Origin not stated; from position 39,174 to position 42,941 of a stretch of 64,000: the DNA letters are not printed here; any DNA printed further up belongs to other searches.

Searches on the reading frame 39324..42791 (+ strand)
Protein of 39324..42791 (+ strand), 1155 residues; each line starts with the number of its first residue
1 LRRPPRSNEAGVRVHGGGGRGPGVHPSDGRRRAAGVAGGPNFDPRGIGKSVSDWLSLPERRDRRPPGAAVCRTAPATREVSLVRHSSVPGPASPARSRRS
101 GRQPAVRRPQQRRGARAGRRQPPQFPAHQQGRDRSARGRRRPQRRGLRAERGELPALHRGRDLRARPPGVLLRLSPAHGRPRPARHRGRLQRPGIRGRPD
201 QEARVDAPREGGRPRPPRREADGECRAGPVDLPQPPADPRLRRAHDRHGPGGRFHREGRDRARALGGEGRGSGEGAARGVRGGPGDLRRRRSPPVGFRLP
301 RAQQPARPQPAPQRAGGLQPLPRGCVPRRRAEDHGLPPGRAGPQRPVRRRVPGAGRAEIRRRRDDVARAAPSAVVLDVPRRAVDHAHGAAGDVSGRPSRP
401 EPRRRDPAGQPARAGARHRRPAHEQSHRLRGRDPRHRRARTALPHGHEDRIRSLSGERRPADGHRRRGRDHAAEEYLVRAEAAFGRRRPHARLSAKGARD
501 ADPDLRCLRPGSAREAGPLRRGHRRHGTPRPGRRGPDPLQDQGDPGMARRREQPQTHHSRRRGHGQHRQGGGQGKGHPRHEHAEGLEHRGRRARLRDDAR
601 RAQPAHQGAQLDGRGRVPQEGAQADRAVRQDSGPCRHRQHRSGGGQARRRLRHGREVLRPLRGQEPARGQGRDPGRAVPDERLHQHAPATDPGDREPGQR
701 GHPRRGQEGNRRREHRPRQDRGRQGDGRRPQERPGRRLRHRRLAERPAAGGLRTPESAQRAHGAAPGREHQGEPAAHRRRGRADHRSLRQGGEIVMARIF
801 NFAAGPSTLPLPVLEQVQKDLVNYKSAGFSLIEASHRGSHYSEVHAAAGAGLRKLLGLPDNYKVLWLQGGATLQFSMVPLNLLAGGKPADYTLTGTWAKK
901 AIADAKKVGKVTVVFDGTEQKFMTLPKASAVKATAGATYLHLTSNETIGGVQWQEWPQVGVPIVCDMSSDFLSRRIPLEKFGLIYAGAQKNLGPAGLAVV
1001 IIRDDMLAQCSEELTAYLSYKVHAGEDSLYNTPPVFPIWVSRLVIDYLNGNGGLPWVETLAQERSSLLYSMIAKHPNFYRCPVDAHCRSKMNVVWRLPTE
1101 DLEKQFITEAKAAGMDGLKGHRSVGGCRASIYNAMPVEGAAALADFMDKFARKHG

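Call 52: search_protein_families(library=pfam, proteins=[window:39324-42791:+], max_evalue=0.00001)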
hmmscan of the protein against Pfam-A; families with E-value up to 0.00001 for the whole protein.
window:39324-42791:+ (1155 aa): 1 family
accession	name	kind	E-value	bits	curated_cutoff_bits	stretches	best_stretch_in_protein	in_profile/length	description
PF00266.25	Aminotran_5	-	2.3e-34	119.4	21.5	1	799-1140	1-368/371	Aminotransferase class-V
